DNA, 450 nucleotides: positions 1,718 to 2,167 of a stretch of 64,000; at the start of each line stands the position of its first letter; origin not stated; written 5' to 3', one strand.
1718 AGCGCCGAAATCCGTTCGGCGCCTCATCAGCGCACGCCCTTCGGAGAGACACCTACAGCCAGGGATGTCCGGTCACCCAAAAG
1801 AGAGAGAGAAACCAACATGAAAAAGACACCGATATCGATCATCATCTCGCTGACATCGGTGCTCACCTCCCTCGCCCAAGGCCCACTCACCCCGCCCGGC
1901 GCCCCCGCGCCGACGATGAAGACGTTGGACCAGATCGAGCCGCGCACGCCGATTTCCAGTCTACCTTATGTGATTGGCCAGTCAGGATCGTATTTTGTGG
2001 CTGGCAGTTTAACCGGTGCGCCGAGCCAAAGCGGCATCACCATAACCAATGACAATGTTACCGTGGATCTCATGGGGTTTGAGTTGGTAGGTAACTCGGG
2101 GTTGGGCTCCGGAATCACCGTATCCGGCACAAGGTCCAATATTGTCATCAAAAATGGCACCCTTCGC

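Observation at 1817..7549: Three tandem beta-helix paralogs share a conserved ~45-aa N-terminal module immediately after the signal peptide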

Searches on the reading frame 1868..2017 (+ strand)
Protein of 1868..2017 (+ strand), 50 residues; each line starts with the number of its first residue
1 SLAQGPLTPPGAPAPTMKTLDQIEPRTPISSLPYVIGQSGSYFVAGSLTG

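Call 7: find_homologous_proteins(query=window:1868-2017:+, max_evalue=0.001)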
Query seq(50 aa) (50 aa): 17 proteins with E <= 0.001 among 18 candidates.
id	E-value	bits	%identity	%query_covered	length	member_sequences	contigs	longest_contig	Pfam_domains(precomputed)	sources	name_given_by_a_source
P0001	4.7e-15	72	78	90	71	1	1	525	-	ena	-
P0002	2.3e-13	66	81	84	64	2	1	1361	-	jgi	-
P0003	1.4e-12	64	85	54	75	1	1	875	-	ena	-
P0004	2.4e-11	60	67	90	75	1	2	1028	-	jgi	jgi:hypothetical protein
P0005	8.3e-11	58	86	70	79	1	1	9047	-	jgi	jgi:hypothetical protein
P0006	1.3e-10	58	72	86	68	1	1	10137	-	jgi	jgi:hypothetical protein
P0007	3.5e-10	56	69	82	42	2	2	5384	-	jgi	jgi:hypothetical protein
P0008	4.9e-10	56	63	92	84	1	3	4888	-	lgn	-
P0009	2.0e-8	51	64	84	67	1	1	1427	-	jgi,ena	-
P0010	3.7e-8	50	84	64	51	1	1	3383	-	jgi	jgi:hypothetical protein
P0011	4.1e-8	50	87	60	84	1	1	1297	-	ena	-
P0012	4.6e-8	50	85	66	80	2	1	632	-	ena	-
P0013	4.7e-8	50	69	78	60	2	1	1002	-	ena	-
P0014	5.2e-7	47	90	58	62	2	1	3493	-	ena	-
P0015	1.5e-5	42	60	84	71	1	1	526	-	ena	-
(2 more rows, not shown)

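Call 15: find_related_loci(query=A3, collection=genome_contigs, flank=6000)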
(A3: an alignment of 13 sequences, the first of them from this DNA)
Query A3 (48 aa) in genome_contigs; peptide patterns used: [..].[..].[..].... (x = any residue, [..] = any of these).
282 stretches matched a pattern; 199 encode a relative of the query (tblastn E <= 1e-3); the best 80 are kept; 76 distinct loci.
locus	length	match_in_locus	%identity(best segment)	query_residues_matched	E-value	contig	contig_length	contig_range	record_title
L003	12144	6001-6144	79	1-48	1e-22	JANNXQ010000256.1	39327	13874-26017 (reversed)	MAG: Chthoniobacteraceae bacterium isolate VAR_34_metabat_159 VAR_34_k141_1102923, whole genome shotgun sequence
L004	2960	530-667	80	2-47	3e-22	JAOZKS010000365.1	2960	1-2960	MAG: Pontiella sp. isolate GMC10.concoct.147 NODE_67056_length_2960_cov_10.199312, whole genome shotgun sequence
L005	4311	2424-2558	71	3-47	3e-21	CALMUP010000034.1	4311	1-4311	MAG TPA_asm: uncultured Verrucomicrobia bacterium isolate SRR2107179_bin.17_CONCOCT_v1.1_MAG genome assembly, contig: ER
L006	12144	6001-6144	75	1-48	7e-21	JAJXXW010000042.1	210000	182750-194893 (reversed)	MAG: bacterium isolate BP6.bin43 NODE_70_length_210000_cov_4.135463, whole genome shotgun sequence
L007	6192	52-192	74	1-47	8e-21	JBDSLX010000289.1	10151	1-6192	MAG: Verrucomicrobiota bacterium isolate cluster1_bin.38 k127_15635761, whole genome shotgun sequence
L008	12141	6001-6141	79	2-48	8e-21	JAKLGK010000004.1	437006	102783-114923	MAG: Verrucomicrobia bacterium isolate RA.bin38 RA.bin38_4, whole genome shotgun sequence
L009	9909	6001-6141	77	1-47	2e-20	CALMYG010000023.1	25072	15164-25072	MAG TPA_asm: uncultured Verrucomicrobia bacterium isolate SRR2107179_bin.42_CONCOCT_v1.1_MAG genome assembly, contig: ER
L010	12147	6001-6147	78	1-48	2e-20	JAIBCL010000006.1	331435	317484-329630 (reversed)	MAG: Verrucomicrobiaceae bacterium isolate SSF29 NODE_214_length_331435_cov_45.803428, whole genome shotgun sequence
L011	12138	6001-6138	78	2-47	2e-20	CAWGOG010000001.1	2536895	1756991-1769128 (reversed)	MAG: uncultured Verrucomicrobiae bacterium isolate MFD01213.bin.2.107 genome assembly, contig: contig_1, whole genome sh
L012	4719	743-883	74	2-48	3e-20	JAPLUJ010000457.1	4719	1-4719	MAG: Verrucomicrobia bacterium isolate LacPavin_0818_WC55_MAG_59_7 LacPavin_0818_WC55_scaffold_817511, whole genome shot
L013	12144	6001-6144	73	1-48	3e-20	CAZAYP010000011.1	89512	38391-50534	MAG TPA_asm: uncultured Verrucomicrobiota bacterium isolate SRP272421_co3_169 genome assembly, contig: NODE_208_length_8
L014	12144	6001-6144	75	1-48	3e-20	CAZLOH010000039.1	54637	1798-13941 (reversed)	MAG TPA_asm: uncultured Bifidobacterium sp. isolate SRP263991_co5_614 genome assembly, contig: NODE_1300_length_54637_co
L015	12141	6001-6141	74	2-48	6e-20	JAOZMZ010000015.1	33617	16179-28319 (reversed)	MAG: Kiritimatiellia bacterium isolate GMC4_bin_25 GMC4_820_length_33617_cov_9.419135, whole genome shotgun sequence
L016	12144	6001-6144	75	1-48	3e-21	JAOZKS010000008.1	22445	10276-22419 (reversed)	MAG: Pontiella sp. isolate GMC10.concoct.147 NODE_1073_length_22445_cov_8.679634, whole genome shotgun sequence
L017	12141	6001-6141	74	1-47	9e-20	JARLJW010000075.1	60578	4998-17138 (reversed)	MAG: Verrucomicrobiia bacterium isolate MAG_BO64 MetaBAT2_Bin_64_Oxic_k141_1640932, whole genome shotgun sequence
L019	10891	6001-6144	73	1-48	6e-20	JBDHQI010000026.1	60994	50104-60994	MAG: Verrucomicrobiota bacterium isolate AS-MESO-3CA.116 NODE_1947_length_60994_cov_80.497497, whole genome shotgun sequ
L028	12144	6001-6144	73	1-47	1e-18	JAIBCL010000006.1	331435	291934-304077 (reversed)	MAG: Verrucomicrobiaceae bacterium isolate SSF29 NODE_214_length_331435_cov_45.803428, whole genome shotgun sequence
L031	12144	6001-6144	73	1-48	8e-20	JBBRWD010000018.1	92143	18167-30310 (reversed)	MAG: Limisphaerales bacterium isolate La4_concoct.005 La4_concoct.005_K_1376213_L_92143_cov_48.0038, whole genome shotgu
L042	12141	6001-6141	66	1-47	7e-18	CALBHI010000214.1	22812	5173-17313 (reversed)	MAG TPA_asm: uncultured Verrucomicrobia bacterium isolate SRR5576005_bin.32_CONCOCT_v1.1_MAG genome assembly, contig: ER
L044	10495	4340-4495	67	1-48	1e-17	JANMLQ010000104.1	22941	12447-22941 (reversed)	MAG: Akkermansiaceae bacterium isolate OTE_58_metabat_671 OTE_58_k141_1032595, whole genome shotgun sequence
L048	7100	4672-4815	63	1-48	2e-17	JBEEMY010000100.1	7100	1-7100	MAG: Verrucomicrobiota bacterium isolate comocreek_2019_sw_WHONDRS-S19S_0026_F_bin.3 scaffold_570, whole genome shotgun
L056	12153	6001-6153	65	2-48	6e-17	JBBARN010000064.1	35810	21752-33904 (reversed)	MAG: Luteolibacter sp. isolate EUL_220 ctg64-EUL_220, whole genome shotgun sequence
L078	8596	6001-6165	58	1-47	1e-15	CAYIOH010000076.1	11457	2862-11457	MAG TPA_asm: uncultured Bifidobacteriaceae bacterium isolate ERP119705_co25_34 genome assembly, contig: NODE_4796_length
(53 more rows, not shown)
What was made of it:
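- A genome scan gave 199 hits, in Verrucomicrobiota, Kiritimatiellia and Lentisphaeraceae (call 15).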

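Call 17: search_protein_representatives(alignment_id=A3)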
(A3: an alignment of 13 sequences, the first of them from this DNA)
Query: 13 sequences, 42 profile positions. Proteins with E-value up to 0.001 (for the whole library): 5449; up to 1e-10: 2417; up to 1e-30: 0. The best 150 are listed.
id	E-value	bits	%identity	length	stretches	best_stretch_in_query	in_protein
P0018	1.9e-24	101.2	-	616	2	2-42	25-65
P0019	5.2e-24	99.8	-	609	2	2-42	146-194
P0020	2.9e-22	94.2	-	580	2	1-42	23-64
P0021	3.7e-22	93.8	-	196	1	1-42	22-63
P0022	5.6e-22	93.3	-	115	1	1-42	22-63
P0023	8.3e-22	92.7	-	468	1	1-42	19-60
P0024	1.4e-21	92.0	-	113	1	1-42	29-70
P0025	1.4e-21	92.0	-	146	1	1-42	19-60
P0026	1.8e-21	91.7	-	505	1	1-42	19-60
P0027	2.4e-21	91.2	-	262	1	1-42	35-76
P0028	2.7e-21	91.1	-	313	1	1-42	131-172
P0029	2.9e-21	91.0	-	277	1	1-42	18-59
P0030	3.3e-21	90.8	-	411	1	1-42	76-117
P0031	3.5e-21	90.7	-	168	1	1-42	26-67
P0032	4.6e-21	90.3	-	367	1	1-42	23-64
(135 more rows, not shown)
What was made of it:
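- Checked: A 42-position profile finds 5,449 representatives at E<=1e-3 and 2,417 at E<=1e-10 among 1.84 billion proteins, nearly always at residues ~20-70 (call 17).
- Family size and position: 5,449 profile hits, nearly all at residues ~20-70 (call 17).
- Tried and rejected: The profile search against representatives replaced it (call 17).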

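Call 20: search_protein_families(library=pfam, alignment_id=A4, max_evalue=0.001)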
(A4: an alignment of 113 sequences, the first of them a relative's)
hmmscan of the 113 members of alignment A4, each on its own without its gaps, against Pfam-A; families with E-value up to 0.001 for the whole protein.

A. member 1, L003:5929-6987:+ (353 aa): 0 families

B. families by the number of members that match (of 113 scanned): 5 families
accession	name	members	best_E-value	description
PF13229.12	Beta_helix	84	2.9e-38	Right handed beta helix region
PF05048.19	NosD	38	5.1e-20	Periplasmic copper-binding protein (NosD)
PF12708.12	Pect-lyase_RHGA_epim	4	4.7e-06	Rhamnogalacturonase A/epimerase, pectate lyase-like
PF18884.5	TSP3_bac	1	8.4e-07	Bacterial TSP3 repeat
PF14262.12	Cthe_2159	1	2.6e-05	Carbohydrate-binding domain-containing protein Cthe_2159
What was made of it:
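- On Right-handed parallel beta-helix (Pfam PF13229 Beta_helix / PbH1 repeats): 84 of 113 tagged relatives match (call 20).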

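Call 31: search_protein_families(library=pfam, proteins=[L019:2420-3337:+, L048:3-1985:+, L031:10919-12142:+, L056:9910-11310:+, L009:8507-9751:+, L006:8188-9057:+, L078:7059-8528:+, L044:3576-4196:-, L042:8589-11462:+], max_evalue=0.05)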
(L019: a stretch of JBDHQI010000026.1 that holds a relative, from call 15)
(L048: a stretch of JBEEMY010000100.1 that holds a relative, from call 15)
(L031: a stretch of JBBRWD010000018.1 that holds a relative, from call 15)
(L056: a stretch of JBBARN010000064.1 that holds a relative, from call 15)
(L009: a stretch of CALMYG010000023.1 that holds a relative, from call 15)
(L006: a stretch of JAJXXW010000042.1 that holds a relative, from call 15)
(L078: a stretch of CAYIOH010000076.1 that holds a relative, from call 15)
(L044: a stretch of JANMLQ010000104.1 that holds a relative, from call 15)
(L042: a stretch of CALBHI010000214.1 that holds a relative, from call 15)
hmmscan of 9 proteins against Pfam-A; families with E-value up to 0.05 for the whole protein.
L019:2420-3337:+ (306 aa): 1 family
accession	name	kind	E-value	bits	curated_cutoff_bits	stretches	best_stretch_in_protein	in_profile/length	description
PF14371.13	DUF4412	-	3.8e-12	46.8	21.6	1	188-298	87-191/191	Domain of unknown function (DUF4412)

L048:3-1985:+ (661 aa): 16 families
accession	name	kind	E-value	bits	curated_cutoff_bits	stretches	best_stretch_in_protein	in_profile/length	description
PF02518.31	HATPase_c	-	1.3e-20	74.3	26.4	1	537-656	5-109/111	Histidine kinase-, DNA gyrase B-, and HSP90-like ATPase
PF25174.1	Beta-prop_THOC3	-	5.5e-11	42.4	305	1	178-339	93-250/272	THOC3 beta-propeller domain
PF00400.38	WD40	-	3.4e-08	34.1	27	0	14-37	15-39/39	WD domain, G-beta repeat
PF24814.1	WD40_Prp19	-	1.3e-07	31.5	320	1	202-272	161-274/281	Prp19 WD40 domain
PF24817.1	WD40_WDHD1_1st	-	2.9e-06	27.1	109.9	0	220-276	227-283/291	WDHD1 first WD40 domain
PF00512.31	HisKA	-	3.8e-06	27.3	26.9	1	427-490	2-64/66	His Kinase A (phospho-acceptor) domain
PF25172.1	Beta-prop_WDR3_2nd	-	6e-06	26.1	140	1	220-373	4-152/293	WDR3 second beta-propeller domain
PF25173.1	Beta-prop_WDR3_1st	-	7.1e-06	26.3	154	1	201-330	54-184/184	WDR3 first beta-propeller domain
PF25168.1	Beta-prop_WDR36-Utp21_2nd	-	0.00016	21.6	84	0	180-242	247-308/335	WDR36/Utp21 second beta-propeller domain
PF25460.1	Beta-prop_Aladin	-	0.00038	20.1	171.1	0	298-341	107-149/340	Aladin seven-bladed propeller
PF24780.1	WD40_MABP1-WDR62_1st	-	0.00045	20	496.3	1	179-271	44-138/328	MABP1/WDR62 first WD40 domain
PF24807.1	WD40_CDC20-Fz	-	0.00063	19.6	200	1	195-334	26-168/292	CDC20/Fizzy WD40 domain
PF23414.1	Beta-prop_EML_2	-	0.00074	19.4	90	1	195-335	17-158/266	Echinoderm microtubule-associated protein second beta-propeller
PF07676.18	PD40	-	0.0028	18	20.9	0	222-230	15-23/38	WD40-like Beta Propeller Repeat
PF24805.1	EIF3I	-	0.017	14.7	200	0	195-322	71-209/324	EIF3I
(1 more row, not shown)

L031:10919-12142:+ (408 aa): 0 families

L056:9910-11310:+ (467 aa): 5 families
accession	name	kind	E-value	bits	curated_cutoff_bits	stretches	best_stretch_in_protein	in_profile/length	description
PF14282.11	FlxA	-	0.017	15.7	26.3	1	54-108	23-73/101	FlxA-like protein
PF07889.17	DUF1664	-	0.025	15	34.6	1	32-119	35-115/124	Protein of unknown function (DUF1664)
PF09789.14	CC149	-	0.027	14.2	30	1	44-111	36-102/316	Coiled-coil domain-containing protein 149-A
PF21773.2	ODAD1_CC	-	0.031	13.8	27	1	50-125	193-264/287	ODAD1 central coiled coil region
PF05130.17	FlgN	-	0.04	14.8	30.5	0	52-148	48-145/147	FlgN protein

L009:8507-9751:+ (415 aa): 0 families

L006:8188-9057:+ (290 aa): 0 families

L078:7059-8528:+ (490 aa): 1 family
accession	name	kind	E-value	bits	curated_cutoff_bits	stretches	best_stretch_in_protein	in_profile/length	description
PF23759.1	GBD_T9SS_assoc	-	3.1e-10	40.8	27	2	305-393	2-90/116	Galactose binding domain-like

L044:3576-4196:- (207 aa): 1 family
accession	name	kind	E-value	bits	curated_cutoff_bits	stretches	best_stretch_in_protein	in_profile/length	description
PF04542.20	Sigma70_r2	-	5e-13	49.1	24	1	38-104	2-67/71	Sigma-70 region 2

L042:8589-11462:+ (958 aa): 4 families
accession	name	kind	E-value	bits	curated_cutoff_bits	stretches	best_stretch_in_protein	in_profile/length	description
PF16656.11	Pur_ac_phosph_N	-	1.3e-09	38.9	30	1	28-106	4-93/93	Purple acid Phosphatase, N-terminal domain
PF00149.33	Metallophos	-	1.1e-07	33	21.5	1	118-306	5-191/191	Calcineurin-like phosphoesterase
PF03423.18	CBM_25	-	0.014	16.1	27.3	0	421-470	33-80/106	Carbohydrate binding domain (family 25)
PF00041.27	fn3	-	0.047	14.3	25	1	29-91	5-65/84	Fibronectin type III domain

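Call 45: search_protein_families(library=pfam, proteins=[L006:2286-5879:+, L017:1836-5066:+, L017:5081-5743:+, L028:2589-5813:+, L028:1852-2544:+, L031:1695-3815:+, L031:3838-4716:+, L014:3376-3954:+, L006:1806-2252:+], max_evalue=0.001)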
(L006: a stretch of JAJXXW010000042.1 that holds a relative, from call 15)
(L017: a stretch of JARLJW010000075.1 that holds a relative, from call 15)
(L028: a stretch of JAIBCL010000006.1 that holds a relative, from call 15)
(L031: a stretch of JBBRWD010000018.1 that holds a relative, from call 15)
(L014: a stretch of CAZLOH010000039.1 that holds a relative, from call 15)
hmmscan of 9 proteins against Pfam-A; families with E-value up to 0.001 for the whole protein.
L006:2286-5879:+ (1198 aa): 0 families

L017:1836-5066:+ (1077 aa): 32 families (the best 25 are shown)
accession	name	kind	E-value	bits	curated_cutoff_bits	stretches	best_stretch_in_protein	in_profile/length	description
PF25174.1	Beta-prop_THOC3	-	1.8e-30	106.3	305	3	239-391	93-247/272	THOC3 beta-propeller domain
PF24817.1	WD40_WDHD1_1st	-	4.4e-24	85.6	109.9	2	258-387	27-158/291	WDHD1 first WD40 domain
PF25173.1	Beta-prop_WDR3_1st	-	1.5e-23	83.9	154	2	260-388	11-144/184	WDR3 first beta-propeller domain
PF24814.1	WD40_Prp19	-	2.8e-23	82.8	320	3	143-268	96-209/281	Prp19 WD40 domain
PF00400.38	WD40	-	4.1e-23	81.3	27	1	350-385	4-39/39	WD domain, G-beta repeat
PF02518.31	HATPase_c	-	3.5e-21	76.2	26.4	1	941-1061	5-110/111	Histidine kinase-, DNA gyrase B-, and HSP90-like ATPase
PF23414.1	Beta-prop_EML_2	-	7.9e-19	68.5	90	2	147-272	7-160/266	Echinoderm microtubule-associated protein second beta-propeller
PF24807.1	WD40_CDC20-Fz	-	1.3e-15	57.9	200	1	233-391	50-214/292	CDC20/Fizzy WD40 domain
PF25175.1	Beta-prop_WDR5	-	5.8e-12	45.9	250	0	189-347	13-167/296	WDR5 beta-propeller domain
PF25171.1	Beta-prop_WDR36-Utp21_1st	-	2.1e-11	44.2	80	1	158-272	128-229/266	WDR36/Utp21 first beta-propeller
PF12894.13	ANAPC4_WD40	-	3.2e-11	43.7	22.9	0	301-344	29-66/91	Anaphase-promoting complex subunit 4 WD40 domain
PF25172.1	Beta-prop_WDR3_2nd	-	4.3e-11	43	140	1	193-387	6-205/293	WDR3 second beta-propeller domain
PF24796.1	WDR55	-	1.6e-10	41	200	1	315-391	6-87/296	WDR55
PF25168.1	Beta-prop_WDR36-Utp21_2nd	-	2e-10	41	84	1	291-393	173-276/335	WDR36/Utp21 second beta-propeller domain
PF24782.2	WD40_MABP1-WDR62_2nd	-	9.7e-10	38.3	290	0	291-384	240-339/341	MABP1/WDR62 second WD40 domain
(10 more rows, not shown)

L017:5081-5743:+ (221 aa): 2 families
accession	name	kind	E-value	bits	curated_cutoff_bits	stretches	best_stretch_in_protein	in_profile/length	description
PF00072.30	Response_reg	-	2.8e-16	60.1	30.2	1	11-121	1-110/111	Response regulator receiver domain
PF08279.18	HTH_11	-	0.0004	20.7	25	1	161-203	1-43/55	HTH domain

L028:2589-5813:+ (1075 aa): 5 families
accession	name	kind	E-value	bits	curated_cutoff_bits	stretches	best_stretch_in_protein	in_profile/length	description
PF00069.31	Pkinase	-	1.7e-45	155.9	31.7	1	51-299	4-255/263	Protein kinase domain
PF07714.23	PK_Tyr_Ser-Thr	-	2.7e-30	106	23.1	1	52-296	5-249/258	Protein tyrosine and serine/threonine kinase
PF25174.1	Beta-prop_THOC3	-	0.00012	21.7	305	0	959-1030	94-163/272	THOC3 beta-propeller domain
PF03109.22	ABC1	-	0.00019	21.1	22.9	1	123-201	145-223/244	ABC1 atypical kinase-like domain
PF01636.29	APH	-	0.00023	21.5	23.2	1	144-196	155-201/239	Phosphotransferase enzyme family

L028:1852-2544:+ (231 aa): 2 families
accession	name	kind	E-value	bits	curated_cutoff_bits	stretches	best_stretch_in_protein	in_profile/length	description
PF04542.20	Sigma70_r2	-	4.1e-09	36.5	24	1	22-90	3-70/71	Sigma-70 region 2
PF08281.18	Sigma70_r4_2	-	7.8e-05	22.7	25.7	1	167-191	27-51/54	Sigma-70, region 4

L031:1695-3815:+ (707 aa): 1 family
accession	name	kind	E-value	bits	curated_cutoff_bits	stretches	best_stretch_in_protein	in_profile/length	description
PF13884.11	Peptidase_S74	-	6.6e-11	42.8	22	1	600-652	1-53/58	Chaperone of endosialidase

L031:3838-4716:+ (293 aa): 1 family
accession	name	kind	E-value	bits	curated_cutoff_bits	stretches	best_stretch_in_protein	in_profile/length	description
PF14371.13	DUF4412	-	5.7e-11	43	21.6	1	173-285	85-191/191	Domain of unknown function (DUF4412)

L014:3376-3954:+ (193 aa): 0 families

L006:1806-2252:+ (149 aa): 0 families

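Call 74: find_related_loci(query=A3, collection=viral_contigs, flank=8000)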
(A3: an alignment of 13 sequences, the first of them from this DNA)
Query A3 (48 aa) in viral_contigs; peptide patterns used: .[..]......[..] (x = any residue, [..] = any of these).
18 stretches matched a pattern, but none encodes a relative of the query by tblastn (E <= 1e-3).
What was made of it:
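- On Phage tailspike with N-terminal particle-binding domain: No module was found in 2.9 million viral contigs (call 74).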
